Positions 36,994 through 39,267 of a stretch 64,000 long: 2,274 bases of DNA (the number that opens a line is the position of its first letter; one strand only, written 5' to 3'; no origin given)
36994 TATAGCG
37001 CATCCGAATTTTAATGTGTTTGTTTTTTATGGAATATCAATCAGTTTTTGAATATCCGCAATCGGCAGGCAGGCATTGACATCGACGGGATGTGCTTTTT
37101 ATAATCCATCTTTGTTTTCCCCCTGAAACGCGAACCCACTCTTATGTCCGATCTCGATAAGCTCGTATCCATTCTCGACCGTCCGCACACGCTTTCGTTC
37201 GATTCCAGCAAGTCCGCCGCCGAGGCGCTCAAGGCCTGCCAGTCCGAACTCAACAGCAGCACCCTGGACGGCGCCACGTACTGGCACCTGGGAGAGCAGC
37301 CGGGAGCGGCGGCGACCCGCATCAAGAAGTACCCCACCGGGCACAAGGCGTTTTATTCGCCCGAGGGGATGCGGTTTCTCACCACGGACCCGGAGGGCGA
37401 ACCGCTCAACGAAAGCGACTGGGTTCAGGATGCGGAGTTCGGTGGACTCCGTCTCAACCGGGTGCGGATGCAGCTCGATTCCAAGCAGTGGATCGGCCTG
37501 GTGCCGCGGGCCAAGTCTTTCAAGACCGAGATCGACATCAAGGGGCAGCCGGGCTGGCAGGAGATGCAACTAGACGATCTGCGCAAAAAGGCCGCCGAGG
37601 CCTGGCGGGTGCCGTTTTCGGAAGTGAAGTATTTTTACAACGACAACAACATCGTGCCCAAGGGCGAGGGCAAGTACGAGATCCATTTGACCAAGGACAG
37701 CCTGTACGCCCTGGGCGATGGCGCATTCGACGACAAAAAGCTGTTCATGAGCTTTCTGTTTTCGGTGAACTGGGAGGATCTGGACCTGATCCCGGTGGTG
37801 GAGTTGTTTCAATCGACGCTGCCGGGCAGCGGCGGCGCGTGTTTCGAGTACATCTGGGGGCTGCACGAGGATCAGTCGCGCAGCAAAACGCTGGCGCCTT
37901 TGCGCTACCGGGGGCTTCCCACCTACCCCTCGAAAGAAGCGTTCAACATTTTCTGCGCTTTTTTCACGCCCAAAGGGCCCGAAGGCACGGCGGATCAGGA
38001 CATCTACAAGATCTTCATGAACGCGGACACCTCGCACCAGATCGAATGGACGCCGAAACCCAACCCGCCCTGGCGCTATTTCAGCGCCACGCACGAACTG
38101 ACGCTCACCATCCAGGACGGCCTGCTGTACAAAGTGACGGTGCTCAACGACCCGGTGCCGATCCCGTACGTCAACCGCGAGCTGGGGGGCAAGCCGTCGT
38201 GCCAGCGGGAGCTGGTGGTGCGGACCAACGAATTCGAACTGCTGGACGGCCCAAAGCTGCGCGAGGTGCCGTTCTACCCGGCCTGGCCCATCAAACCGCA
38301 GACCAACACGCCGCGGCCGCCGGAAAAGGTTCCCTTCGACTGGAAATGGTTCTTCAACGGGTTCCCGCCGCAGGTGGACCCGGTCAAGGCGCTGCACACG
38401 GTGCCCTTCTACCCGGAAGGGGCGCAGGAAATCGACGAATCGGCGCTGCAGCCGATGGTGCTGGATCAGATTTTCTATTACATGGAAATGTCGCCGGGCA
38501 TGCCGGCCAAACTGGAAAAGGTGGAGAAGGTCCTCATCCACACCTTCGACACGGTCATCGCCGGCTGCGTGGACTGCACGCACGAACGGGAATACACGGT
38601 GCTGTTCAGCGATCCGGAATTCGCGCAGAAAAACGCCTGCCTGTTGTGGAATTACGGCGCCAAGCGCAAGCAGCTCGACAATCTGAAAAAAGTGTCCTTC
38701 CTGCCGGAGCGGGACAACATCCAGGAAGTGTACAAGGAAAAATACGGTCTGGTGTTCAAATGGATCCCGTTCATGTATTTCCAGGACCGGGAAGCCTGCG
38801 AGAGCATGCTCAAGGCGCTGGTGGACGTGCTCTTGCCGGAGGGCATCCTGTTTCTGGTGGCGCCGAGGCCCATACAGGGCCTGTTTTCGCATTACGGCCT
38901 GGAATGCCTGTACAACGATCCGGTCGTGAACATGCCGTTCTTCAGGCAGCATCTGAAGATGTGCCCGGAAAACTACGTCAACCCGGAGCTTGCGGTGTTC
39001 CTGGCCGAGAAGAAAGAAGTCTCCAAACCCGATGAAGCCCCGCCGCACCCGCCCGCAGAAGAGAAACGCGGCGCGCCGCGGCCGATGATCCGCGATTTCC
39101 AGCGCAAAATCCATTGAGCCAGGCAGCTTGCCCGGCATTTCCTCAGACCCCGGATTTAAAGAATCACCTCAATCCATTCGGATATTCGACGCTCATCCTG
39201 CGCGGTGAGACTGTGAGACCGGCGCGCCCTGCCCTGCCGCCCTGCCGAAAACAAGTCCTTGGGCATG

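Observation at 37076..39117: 657-aa protein of unknown family driven by a fully consensus sigma-70 promoter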

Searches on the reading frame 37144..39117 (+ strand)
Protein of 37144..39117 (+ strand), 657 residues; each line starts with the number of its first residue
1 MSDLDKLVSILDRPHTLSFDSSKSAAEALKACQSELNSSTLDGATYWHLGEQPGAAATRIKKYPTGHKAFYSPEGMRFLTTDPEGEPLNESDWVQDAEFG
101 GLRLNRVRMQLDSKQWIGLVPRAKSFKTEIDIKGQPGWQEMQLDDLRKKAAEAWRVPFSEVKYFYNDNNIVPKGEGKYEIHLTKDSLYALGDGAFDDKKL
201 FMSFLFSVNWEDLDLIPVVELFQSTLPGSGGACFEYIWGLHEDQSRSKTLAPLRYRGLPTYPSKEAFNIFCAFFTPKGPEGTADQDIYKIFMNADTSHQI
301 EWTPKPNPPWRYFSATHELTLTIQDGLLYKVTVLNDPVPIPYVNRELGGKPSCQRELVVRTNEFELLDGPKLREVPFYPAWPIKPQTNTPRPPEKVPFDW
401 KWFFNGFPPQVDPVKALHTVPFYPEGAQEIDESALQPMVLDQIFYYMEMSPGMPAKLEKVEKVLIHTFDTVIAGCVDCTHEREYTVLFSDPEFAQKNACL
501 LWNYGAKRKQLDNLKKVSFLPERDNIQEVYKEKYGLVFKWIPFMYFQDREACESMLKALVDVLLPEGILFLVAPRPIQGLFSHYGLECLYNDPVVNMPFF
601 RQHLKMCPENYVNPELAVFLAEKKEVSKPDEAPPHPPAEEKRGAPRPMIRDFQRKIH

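Call 6: search_protein_families(library=pfam, proteins=[window:37144-39117:+], max_evalue=0.01)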
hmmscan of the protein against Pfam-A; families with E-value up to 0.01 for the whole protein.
window:37144-39117:+ (657 aa): 0 families

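Call 7: search_protein_families(library=ncbifam, proteins=[window:37144-39117:+], max_evalue=0.01)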
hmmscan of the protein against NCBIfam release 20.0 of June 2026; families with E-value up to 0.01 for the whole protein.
window:37144-39117:+ (657 aa): 0 families

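Call 8: find_homologous_proteins(query=window:37144-39114:+)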
Query window:37144-39114:+ (657 aa): 146 proteins with E <= 0.001 among 6839 candidates; the best 120 are listed.
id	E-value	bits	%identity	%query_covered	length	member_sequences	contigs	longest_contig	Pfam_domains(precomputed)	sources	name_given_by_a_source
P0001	0.0e+0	1350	86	100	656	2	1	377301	-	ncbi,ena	-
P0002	0.0e+0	1087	70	100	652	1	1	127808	-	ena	-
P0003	0.0e+0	1080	69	100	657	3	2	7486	-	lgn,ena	-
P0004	0.0e+0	1072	69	100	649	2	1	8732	-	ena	-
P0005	0.0e+0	1065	69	100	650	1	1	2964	-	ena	-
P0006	0.0e+0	1062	68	100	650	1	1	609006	-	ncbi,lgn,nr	ncbi:MAG: hypothetical protein NPINA01_21660 [Nitrospinaceae bacterium]|nr:MAG: hypothetical protein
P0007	0.0e+0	1060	68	100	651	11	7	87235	-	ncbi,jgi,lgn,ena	jgi:hypothetical protein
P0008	0.0e+0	1057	67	100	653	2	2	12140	-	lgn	-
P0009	0.0e+0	1055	67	100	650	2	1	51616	-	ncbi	-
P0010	0.0e+0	1054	67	100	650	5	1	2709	-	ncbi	-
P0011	0.0e+0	1042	66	100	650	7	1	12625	-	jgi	-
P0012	0.0e+0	1037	67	100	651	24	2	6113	-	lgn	-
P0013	0.0e+0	1036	67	100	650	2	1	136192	-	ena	-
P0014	0.0e+0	1032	68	95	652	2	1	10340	-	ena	-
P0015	0.0e+0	1025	67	99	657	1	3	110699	-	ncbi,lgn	ncbi:MAG: hypothetical protein ACE5E9_01285 [Nitrospinaceae bacterium]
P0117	1.0e-225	769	53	95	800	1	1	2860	PF02915.24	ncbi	-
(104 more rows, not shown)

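Call 9: search_solved_structures(query=window:37144-39114:+, max_evalue=10)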
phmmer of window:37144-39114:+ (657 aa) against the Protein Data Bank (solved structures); distinct sequences matched with E-value up to 10: 0.

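Call 21: find_encoding_contigs(protein=P0001, flank=10000, max_places=2)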
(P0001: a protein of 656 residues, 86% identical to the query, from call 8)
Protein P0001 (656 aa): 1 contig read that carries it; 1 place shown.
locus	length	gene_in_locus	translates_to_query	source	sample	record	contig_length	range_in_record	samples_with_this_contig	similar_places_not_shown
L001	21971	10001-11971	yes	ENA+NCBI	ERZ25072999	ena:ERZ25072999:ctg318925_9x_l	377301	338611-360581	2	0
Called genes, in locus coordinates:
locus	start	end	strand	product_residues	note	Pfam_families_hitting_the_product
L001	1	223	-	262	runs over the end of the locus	PF02613:Nitrate_red_del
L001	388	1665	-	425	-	PF13247:Fer4_11, PF12838:Fer4_7 (weak), PF13237:Fer4_10 (weak)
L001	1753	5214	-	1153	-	PF00384:Molybdopterin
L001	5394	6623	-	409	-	-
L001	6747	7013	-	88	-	-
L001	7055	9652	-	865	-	-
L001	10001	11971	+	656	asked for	-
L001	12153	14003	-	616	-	PF02310:B12-binding (weak), PF04055:Radical_SAM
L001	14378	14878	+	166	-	-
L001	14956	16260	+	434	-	PF13237:Fer4_10 (faint), PF00037:Fer4 (faint), PF12838:Fer4_7 (weak), PF13187:Fer4_9 (weak), PF13484:Fer4_16 (faint)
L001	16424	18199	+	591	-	PF01336:tRNA_anti-codon, PF00152:tRNA-synt_2, PF02938:GAD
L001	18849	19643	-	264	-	PF24481:CT398_CC, PF02591:Zn_ribbon_9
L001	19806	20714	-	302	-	PF07549:Sec_GG, PF02355:SecD_SecF_C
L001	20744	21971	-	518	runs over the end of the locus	PF21760:SecD_1st, PF22599:SecDF_P1_head, PF02355:SecD_SecF_C, PF03176:MMPL (weak)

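Call 22: find_encoding_contigs(protein=P0006, flank=10000, max_places=2)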
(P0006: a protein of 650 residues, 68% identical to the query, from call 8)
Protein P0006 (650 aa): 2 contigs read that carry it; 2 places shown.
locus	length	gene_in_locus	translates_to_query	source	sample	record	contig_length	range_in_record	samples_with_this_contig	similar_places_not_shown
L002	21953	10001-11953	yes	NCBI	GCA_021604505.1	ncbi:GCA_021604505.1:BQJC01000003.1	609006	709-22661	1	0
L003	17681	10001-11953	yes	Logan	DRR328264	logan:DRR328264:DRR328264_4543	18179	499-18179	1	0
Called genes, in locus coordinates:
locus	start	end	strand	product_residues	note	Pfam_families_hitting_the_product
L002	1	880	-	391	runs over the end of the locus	-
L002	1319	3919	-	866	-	-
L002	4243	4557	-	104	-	-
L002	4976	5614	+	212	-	PF11769:DUF3313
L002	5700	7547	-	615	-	PF04055:Radical_SAM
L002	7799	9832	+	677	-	PF09848:SLFN-g3_helicase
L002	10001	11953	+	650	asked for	-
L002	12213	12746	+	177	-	PF00440:TetR_N, PF16925:TetR_C_13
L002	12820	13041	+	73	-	PF01361:Tautomerase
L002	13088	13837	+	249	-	PF00106:adh_short, PF08659:KR, PF13561:adh_short_C2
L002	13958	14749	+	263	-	PF12740:PETase (weak), PF01738:DLH, PF08840:BAAT_C (faint)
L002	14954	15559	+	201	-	PF00881:Nitroreductase, PF14512:TM1586_NiRdase (faint)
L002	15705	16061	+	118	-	PF00903:Glyoxalase, PF12681:Glyoxalase_2, PF18029:Glyoxalase_6 (weak)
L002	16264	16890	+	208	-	PF00857:Isochorismatase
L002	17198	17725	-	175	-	-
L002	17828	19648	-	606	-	PF02310:B12-binding (weak), PF04055:Radical_SAM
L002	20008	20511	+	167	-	-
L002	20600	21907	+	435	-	PF13484:Fer4_16 (faint), PF13183:Fer4_8 (faint), PF13187:Fer4_9 (weak), PF13237:Fer4_10 (faint), PF00037:Fer4 (faint), PF12838:Fer4_7 (weak)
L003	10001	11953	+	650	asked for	-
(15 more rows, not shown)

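Call 23: predict_structure(alignment_id=A1)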
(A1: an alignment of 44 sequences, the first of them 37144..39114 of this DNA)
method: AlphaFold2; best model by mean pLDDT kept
length: 657 residues; sequences in the alignment: 44
mean_pLDDT: 88.9   pTM: 0.85
mean pLDDT of the five models: 88.9, 88.4, 87.9, 85.9, 85.1
residues with pLDDT >= 90: 455; 70-90: 161; 50-70: 11; < 50: 30
segments of 3 or more residues with pLDDT < 50: 628-657
pLDDT, mean of each block of 10 residues (from residue 1): 89 93 96 95 94 92 96 95 96 87 94 94 91 85 89 86 91 89 92 85 89 81 74 93 89 85 85 91 82 89 93 96 96 93 91 93 92 93 89 87 95 91 89 92 93 91 95 94 97 96 95 97 95 97 93 97 96 96 96 91 84 95 72 39 32 32
secondary structure, 60 per line:
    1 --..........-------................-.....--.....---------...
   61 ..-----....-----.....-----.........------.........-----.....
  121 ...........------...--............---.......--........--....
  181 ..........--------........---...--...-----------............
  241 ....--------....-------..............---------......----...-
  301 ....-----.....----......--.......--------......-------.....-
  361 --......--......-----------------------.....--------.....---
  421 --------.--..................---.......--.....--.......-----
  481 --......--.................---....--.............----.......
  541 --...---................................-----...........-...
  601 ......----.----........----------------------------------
elements in order: H3-12 H20-35 E37-41 E44-48 E58-62 E68-71 E77-81 E87-95 E102-110 E116-131 H143-154 H158-164 E170-174 E177-190 E199-206 E215-217 H229-244 E253-256 H264-273 E274-277 H287-292 E301-304 E310-314 E319-324 E327-333 E342-344 E355-359 E363-368 E371-376 H400-404 H413-417 H432-449 H453-459 E462-466 H469-475 E483-488 H491-507 H511-514 E517-521 H522-529 E534-540 H549-562 E563-574 H575-580 E586-593 H598-606 E616-623

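Call 26: fold_search(model_id=the predicted structure, library=pdb)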
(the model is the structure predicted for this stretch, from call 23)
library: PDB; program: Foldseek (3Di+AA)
matches with E <= 10: 1377; with E <= 0.001: 234
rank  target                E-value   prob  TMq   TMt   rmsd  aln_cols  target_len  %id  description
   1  7ble_A                1.1e-05  1.00  0.20  0.44   5.8       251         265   12  Co-crystal structure of Human Nicotinamide N-methyltransferase (NNMT) with the tricyclic inhibitor (3) (released 2021-03-17)
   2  6orr_C                1.5e-05  1.00  0.21  0.44   6.7       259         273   13  Co-crystal structure of human NicotinamideN-Methyltransferase (NNMT) in complex with High-Affinity Alkynyl Bisubstrate (released 2019-10-23)
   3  8x8j_A                1.9e-05  1.00  0.17  0.42  10.4       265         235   10  The structure of AbBioc in complex with inhibitor sinefungin (released 2024-11-13)
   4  7bkg_C                2.2e-05  1.00  0.21  0.46   5.8       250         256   12  Co-crystal structure of Human Nicotinamide N-methyltransferase (NNMT) with the tricyclic inhibitor (2) (released 2021-03-17)
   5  6ecx                  2.5e-05  1.00  0.19  0.39   7.3       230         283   13  StiE O-MT residues 942-1257 (released 2018-12-12)
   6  2iip_A                2.9e-05  1.00  0.20  0.44   5.9       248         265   11  Human Nicotinamide N-methyltransferase (released 2006-10-10)
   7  3tma                  2.9e-05  1.00  0.18  0.32   5.9       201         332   14  Crystal structure of TrmN from Thermus thermophilus (released 2012-03-14)
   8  2a14                  3.1e-05  1.00  0.21  0.46   6.2       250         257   13  Crystal Structure of Human Indolethylamine N-methyltransferase with SAH (released 2005-06-28)
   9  6ect                  3.7e-05  1.00  0.19  0.40   7.5       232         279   13  StiE O-MT residues 961-1257 (released 2018-12-12)
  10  7qw8_A                3.7e-05  1.00  0.19  0.23   6.8       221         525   16  Adenine-specific DNA methyltransferase M.BseCI (released 2023-01-25)
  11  3fzg                  3.7e-05  1.00  0.18  0.48   5.7       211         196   12  Structure of the 16S rRNA methylase ArmA (released 2009-08-11)
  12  3c0k_A                3.9e-05  1.00  0.18  0.28   5.6       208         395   12  Crystal Structure of a ribosomal RNA methyltranferase (released 2008-11-04)
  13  4cke_D                3.9e-05  0.92  0.19  0.16  27.8       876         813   10  Vaccinia virus capping enzyme complexed with SAH in P1 form (released 2014-03-19)
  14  4ckc_A                4.1e-05  0.93  0.21  0.17  28.9       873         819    9  Vaccinia virus capping enzyme complexed with SAH (monoclinic form) (released 2014-03-19)
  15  4cke_A                4.6e-05  0.91  0.19  0.16  28.4       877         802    9  Vaccinia virus capping enzyme complexed with SAH in P1 form (released 2014-03-19)
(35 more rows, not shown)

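Call 31: search_solved_structures(query=A1, max_evalue=10, show_alignments=2)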
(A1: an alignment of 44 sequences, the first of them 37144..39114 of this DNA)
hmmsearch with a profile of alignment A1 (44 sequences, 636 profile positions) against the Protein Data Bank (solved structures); distinct sequences matched with E-value up to 10: 7.
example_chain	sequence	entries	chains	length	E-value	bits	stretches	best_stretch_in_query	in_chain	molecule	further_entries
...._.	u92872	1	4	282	0.0024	19.2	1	528-589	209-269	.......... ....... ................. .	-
5xly_A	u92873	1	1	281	0.0026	19.1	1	528-589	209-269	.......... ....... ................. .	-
5y4r_A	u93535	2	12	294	0.0039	18.5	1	528-585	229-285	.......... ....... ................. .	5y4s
1wzn_A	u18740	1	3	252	0.39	11.9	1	508-566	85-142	SAM-dependent methyltransferase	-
6ooi_A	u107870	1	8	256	0.4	11.9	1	344-415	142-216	Triosephosphate isomerase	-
1bc5_A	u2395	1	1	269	0.42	11.8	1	529-583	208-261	CHEMOTAXIS RECEPTOR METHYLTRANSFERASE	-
1af7_A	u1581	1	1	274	0.44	11.8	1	529-583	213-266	CHEMOTAXIS RECEPTOR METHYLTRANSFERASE CHER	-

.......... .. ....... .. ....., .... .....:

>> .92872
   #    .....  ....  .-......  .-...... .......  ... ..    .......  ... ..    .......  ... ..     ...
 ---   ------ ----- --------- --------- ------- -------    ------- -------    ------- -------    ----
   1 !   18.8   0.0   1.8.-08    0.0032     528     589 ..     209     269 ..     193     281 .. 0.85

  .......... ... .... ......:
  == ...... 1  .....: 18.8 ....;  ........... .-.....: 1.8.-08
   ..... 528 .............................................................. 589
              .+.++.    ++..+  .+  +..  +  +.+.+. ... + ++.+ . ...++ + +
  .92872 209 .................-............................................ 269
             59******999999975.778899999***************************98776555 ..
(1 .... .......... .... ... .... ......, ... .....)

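Call 32: search_protein_representatives(alignment_id=A1)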
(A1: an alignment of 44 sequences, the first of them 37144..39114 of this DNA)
Query: 44 sequences, 636 profile positions. Proteins with E-value up to 0.001 (for the whole library): 125; up to 1e-10: 100; up to 1e-30: 50. The best 125 are listed.
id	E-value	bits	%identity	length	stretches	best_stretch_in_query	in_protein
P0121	8.9e-274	925.9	-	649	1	1-625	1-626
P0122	1.2e-192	657.8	-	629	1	1-622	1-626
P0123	1.2e-162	558.8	-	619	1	5-619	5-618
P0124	2.3e-140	485.2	-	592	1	58-619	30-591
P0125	4.0e-135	467.9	-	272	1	3-273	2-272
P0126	1.0e-130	453.3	-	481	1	150-619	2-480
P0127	2.0e-130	452.3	-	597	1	57-618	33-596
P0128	9.9e-129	446.7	-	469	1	55-497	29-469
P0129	1.2e-120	420.1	-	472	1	150-619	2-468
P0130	2.0e-108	379.6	-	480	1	150-574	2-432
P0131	3.3e-103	362.4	-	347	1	3-231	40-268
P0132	3.3e-95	336.0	-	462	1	84-444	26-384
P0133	1.6e-73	264.3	-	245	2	60-269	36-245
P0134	1.6e-71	257.7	-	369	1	250-617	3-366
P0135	4.8e-70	252.9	-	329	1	288-618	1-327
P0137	8.9e-66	238.7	-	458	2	69-307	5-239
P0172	2.3e-29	118.5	-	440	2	136-302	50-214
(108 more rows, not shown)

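Call 36: find_related_loci(query=A3, collection=genome_contigs, flank=10000)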
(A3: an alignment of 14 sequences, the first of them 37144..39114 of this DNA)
Query A3 (657 aa) in genome_contigs; peptide patterns used: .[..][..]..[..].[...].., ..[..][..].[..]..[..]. (x = any residue, [..] = any of these).
393 stretches matched a pattern; 352 encode a relative of the query (tblastn E <= 1e-3); the best 80 are kept; 80 distinct loci.
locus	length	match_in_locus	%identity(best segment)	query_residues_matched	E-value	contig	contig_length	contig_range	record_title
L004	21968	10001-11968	86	1-657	0e+0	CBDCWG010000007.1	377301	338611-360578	MAG: Nitrospinales bacterium isolate a2619a5f-0194-4d6d-9150-7445cf304463 genome assembly, contig: contig_7, whole genom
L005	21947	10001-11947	68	1-654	0e+0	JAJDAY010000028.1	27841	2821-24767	MAG: Nitrospinaceae bacterium isolate OFTM181 OFTM181_27, whole genome shotgun sequence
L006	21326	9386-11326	67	1-648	0e+0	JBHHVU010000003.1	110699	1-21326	MAG: Nitrospinaceae bacterium isolate S.4.sp1_bin.35 NODE_15_length_110699_cov_8.676349, whole genome shotgun sequence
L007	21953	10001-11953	64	1-655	0e+0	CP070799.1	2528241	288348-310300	MAG: Nitrospinaceae bacterium isolate bin1391 chromosome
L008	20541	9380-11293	60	6-648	0e+0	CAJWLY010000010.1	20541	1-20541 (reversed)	MAG TPA_asm: uncultured Nitrospinaceae bacterium isolate ERR599060_bin.7_MetaBAT_v2.12.1_MAG genome assembly, contig: NO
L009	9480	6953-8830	60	6-633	0e+0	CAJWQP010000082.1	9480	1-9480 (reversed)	MAG TPA_asm: uncultured Nitrospina sp. isolate ERR599109_bin.11_MetaBAT_v2.12.1_MAG genome assembly, contig: NODE_1835_l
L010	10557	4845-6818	58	6-654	0e+0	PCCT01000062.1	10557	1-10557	MAG: Nitrospinota bacterium isolate NP1026 MHASMcontig_326391, whole genome shotgun sequence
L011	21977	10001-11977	60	6-655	0e+0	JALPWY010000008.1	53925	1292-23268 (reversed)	Nitrospinaceae bacterium isolate AH-679-O07 AH-679-O07_NODE_8, whole genome shotgun sequence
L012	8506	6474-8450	59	6-655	0e+0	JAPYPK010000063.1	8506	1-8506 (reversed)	MAG: Nitrospinaceae bacterium isolate PW1.metabat2.33 PW1_8938_length_8506_cov_180.300438, whole genome shotgun sequence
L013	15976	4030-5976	60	1-654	0e+0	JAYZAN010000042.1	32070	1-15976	MAG: Nitrospinota bacterium isolate XB_MAG1184 DB_MAG1184_0042, whole genome shotgun sequence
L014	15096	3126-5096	58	6-655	0e+0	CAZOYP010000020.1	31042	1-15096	MAG TPA_asm: uncultured Nitrospinaceae bacterium isolate SRP077602_co4_681 genome assembly, contig: NODE_2299_length_310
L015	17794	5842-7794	60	1-654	0e+0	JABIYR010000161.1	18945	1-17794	MAG: Nitrospina sp. isolate SI073_bin146 k141_1738969, whole genome shotgun sequence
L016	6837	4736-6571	63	5-620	0e+0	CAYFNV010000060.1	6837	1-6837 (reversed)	MAG TPA_asm: uncultured Nitrospina sp. isolate ERP019367_co1_61 genome assembly, contig: NODE_6485_length_6837_cov_21.96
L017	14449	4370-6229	62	1-624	0e+0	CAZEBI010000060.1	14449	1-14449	MAG TPA_asm: uncultured Nitrospina sp. isolate SRP215229_co1_186 genome assembly, contig: NODE_2629_length_14449_cov_12.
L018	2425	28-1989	59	11-655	0e+0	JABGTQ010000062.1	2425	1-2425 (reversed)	MAG: Nitrospina sp. isolate SI034_bin134 k141_210314, whole genome shotgun sequence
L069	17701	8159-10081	52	1-624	0e+0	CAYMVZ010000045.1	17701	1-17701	MAG TPA_asm: uncultured Nitrospinota bacterium isolate binchicken_co201_466 genome assembly, contig: NODE_3339_length_17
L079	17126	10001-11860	52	1-623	0e+0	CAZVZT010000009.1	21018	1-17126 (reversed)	MAG TPA_asm: uncultured Nitrospinaceae bacterium isolate SRP308112_co1_22 genome assembly, contig: NODE_3900_length_2101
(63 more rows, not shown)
